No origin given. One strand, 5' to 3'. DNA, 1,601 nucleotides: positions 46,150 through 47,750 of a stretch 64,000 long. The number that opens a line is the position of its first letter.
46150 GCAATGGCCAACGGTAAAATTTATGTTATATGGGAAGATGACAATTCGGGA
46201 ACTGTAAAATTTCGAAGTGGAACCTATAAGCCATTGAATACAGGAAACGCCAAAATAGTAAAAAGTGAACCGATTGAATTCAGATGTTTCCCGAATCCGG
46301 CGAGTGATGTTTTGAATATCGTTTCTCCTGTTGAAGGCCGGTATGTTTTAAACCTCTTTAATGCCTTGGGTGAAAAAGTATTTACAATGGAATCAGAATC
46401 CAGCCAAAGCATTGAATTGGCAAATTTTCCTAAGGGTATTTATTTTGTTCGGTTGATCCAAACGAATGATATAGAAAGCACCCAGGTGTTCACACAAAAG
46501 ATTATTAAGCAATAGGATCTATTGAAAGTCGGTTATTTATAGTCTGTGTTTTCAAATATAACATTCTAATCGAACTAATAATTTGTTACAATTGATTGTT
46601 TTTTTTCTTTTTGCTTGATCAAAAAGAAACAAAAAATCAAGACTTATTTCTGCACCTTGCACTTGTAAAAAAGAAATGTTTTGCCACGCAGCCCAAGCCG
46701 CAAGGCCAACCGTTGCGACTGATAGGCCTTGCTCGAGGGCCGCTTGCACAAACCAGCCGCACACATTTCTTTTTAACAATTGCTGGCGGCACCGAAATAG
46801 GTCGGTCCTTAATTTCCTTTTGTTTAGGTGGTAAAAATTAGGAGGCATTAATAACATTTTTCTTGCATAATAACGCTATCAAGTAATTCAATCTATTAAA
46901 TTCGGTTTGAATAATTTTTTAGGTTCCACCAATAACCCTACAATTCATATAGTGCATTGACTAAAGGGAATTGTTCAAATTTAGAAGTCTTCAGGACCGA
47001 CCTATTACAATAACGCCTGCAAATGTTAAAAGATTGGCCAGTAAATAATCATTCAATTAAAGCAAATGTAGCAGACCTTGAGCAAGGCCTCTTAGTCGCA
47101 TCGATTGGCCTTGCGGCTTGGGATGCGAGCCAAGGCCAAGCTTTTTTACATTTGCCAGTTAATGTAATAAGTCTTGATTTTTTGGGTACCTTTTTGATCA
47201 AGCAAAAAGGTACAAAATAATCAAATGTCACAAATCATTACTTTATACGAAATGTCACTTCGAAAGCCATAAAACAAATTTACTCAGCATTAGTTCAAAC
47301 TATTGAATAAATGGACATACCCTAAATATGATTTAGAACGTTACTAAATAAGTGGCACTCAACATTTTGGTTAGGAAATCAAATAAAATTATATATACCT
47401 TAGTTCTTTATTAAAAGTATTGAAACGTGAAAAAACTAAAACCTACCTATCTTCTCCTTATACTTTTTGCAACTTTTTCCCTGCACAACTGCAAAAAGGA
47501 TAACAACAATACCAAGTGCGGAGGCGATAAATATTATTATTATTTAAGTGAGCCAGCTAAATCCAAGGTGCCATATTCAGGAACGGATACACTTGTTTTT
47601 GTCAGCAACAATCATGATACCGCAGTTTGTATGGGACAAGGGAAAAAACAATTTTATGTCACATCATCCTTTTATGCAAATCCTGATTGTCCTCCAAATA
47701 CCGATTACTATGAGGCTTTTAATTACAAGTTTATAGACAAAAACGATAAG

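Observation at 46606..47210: ~605-bp non-coding foldback element with ~200-bp imperfect inverted arms (MITE-like or large structured RNA)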

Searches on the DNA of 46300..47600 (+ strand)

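Call 4: search_rna_families(source=window, start=46300, end=47600, threshold=evalue, max_evalue=10, show_alignments=3)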
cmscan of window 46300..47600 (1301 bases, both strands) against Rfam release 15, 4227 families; matches with E-value up to 10: 16.
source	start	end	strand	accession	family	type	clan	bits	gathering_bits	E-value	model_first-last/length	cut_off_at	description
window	46520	46597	-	RF02310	TtnuHACA2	Gene; snRNA; snoRNA; HACA-box;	-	20.7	100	2.5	1-121/121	no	Tetrahymena snoRNA TtnuHACA2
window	46901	46985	+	RF03199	MIR5271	Gene; miRNA;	-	20.2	90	1.2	1-78/78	no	MIR5271 microRNA precursor family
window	46333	46504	+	RF02116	FAS-AS1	Gene; lncRNA;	-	19.2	55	9.7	1-171/171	no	FAS antisense RNA 1 conserved region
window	47103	47304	+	RF02159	PART1_1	Gene; lncRNA;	-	18.3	65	8.6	1-218/218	no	Prostate androgen-regulated transcript 1 conserved region 1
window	46351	46422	-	RF04284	mir-532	Gene; miRNA;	-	17.7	75.2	1.1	1-75/75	no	mir-532 microRNA precursor family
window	46592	46640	-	RF03578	mir-3910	Gene; miRNA;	-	17.1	95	4.2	1-82/82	no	mir-3910 microRNA precursor family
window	46584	46688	-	RF00433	Hsp90_CRE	Cis-reg; thermoregulator;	-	17.1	50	4.3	1-152/152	no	Hsp90 cis-regulatory element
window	46592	46640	+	RF03578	mir-3910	Gene; miRNA;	-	17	95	4.2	1-82/82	no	mir-3910 microRNA precursor family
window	46584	46686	-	RF04329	snoMe18S-C1367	Gene; snRNA; snoRNA; CD-box;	-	16.8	101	4.9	1-110/110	no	Drosophila C/D box small nucleolar RNA snoMe18S-C1367 family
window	46584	46648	+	RF01705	Flavo-1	Gene; sRNA;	-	16.7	42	2.4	1-76/76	no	Flavo-1 RNA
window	47173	47225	+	RF03578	mir-3910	Gene; miRNA;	-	16.5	95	6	1-82/82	no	mir-3910 microRNA precursor family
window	46585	46656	+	RF04295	mir-329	Gene; miRNA;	CL00149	16.4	76.8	3.4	1-80/80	no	mir-329 microRNA precursor family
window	47172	47225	-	RF00648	MIR396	Gene; miRNA;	-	16.1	80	5.9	1-118/118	no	MIR396 microRNA precursor family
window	46584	46647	+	RF03323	mir-3613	Gene; miRNA;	-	15.9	91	5.1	1-86/86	no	mir-3613 microRNA precursor family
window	47174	47226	+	RF03566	mir-4875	Gene; miRNA;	-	15.7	90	9.4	1-73/73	no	mir-4875 microRNA precursor family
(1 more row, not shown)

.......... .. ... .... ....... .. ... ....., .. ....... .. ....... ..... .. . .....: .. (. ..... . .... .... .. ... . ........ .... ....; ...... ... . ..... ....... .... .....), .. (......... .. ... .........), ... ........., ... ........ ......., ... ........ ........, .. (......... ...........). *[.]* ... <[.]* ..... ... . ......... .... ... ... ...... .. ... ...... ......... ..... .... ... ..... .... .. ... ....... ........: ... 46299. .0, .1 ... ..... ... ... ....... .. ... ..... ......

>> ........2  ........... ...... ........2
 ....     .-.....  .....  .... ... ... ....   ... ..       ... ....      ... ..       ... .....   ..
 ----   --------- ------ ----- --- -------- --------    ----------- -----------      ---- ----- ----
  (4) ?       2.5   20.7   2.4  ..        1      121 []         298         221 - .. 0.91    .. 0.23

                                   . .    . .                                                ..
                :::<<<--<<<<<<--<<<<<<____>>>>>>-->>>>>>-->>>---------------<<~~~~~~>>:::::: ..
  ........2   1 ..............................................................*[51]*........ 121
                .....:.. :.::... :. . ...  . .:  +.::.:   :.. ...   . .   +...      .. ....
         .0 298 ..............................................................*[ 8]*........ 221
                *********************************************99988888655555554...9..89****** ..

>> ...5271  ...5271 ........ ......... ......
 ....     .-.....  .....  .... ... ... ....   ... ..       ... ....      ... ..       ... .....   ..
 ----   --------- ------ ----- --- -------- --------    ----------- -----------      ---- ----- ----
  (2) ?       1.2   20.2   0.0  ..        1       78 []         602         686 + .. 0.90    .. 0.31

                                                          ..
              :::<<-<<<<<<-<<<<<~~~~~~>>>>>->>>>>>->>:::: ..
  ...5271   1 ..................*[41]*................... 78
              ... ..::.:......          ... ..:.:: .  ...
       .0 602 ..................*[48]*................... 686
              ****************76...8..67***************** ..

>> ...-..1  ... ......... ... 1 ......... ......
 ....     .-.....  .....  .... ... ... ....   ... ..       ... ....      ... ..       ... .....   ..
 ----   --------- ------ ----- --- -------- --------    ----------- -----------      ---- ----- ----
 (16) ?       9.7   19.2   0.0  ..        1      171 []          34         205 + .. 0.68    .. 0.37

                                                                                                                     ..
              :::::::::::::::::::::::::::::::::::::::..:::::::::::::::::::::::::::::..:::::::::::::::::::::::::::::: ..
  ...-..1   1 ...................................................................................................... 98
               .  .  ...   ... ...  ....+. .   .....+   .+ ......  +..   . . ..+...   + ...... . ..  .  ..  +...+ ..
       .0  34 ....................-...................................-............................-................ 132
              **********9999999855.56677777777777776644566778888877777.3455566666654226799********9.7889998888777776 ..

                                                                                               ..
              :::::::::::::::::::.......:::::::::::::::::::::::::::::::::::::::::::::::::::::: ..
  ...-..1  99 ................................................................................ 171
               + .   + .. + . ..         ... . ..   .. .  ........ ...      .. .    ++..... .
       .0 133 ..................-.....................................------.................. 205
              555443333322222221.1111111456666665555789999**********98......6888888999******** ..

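Call 17: search_dna_similar(query=window:46560-47260:+, collection=phages, mode=distant)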
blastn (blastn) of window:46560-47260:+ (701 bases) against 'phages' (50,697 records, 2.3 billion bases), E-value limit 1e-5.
No match.

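Call 18: search_dna_similar(query=window:46560-47260:+, collection=plasmids, mode=distant)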
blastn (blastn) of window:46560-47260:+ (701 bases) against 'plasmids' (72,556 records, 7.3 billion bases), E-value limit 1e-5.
No match.

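Call 35: search_rna_families(sources=[L044, L047, L068, L069, L092, L144, L095, L089, L050, L096, L138, L099, L130, L141, L151], threshold=gathering)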
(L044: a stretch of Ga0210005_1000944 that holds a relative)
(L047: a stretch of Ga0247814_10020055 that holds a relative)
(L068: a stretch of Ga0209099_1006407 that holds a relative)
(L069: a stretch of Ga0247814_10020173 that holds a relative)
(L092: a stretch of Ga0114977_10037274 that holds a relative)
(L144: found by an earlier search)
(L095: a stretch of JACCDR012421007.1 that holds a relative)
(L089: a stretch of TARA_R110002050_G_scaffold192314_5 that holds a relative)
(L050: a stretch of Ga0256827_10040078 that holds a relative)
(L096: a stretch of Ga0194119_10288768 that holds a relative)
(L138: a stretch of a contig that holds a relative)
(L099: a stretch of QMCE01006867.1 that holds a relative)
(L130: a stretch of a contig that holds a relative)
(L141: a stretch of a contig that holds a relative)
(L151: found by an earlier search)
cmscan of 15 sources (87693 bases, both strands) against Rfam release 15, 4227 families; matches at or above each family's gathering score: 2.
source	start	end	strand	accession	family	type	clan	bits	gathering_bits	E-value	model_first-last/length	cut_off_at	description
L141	1982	2050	-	RF03081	DUF805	Cis-reg;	CL00115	78.8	51.1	9.2e-13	1-68/68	no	DUF805 RNA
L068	2636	2717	+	RF00005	tRNA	Gene; tRNA;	CL00001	57.6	29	1.1e-09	1-71/71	no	tRNA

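Call 63: build_rna_model(alignment_id=A3, structure=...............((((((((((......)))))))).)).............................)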
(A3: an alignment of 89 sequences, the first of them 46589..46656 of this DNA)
Model R1 built from alignment A3 (89 sequences, 71 columns); structure: as given.
model positions 68; base pairs 10; branch points 0; effective number of sequences 6.15; information 0.826 bits per position. Calibrated on 0.2 Mb of random sequence (short: E-values are rough).
structure used (alignment columns):
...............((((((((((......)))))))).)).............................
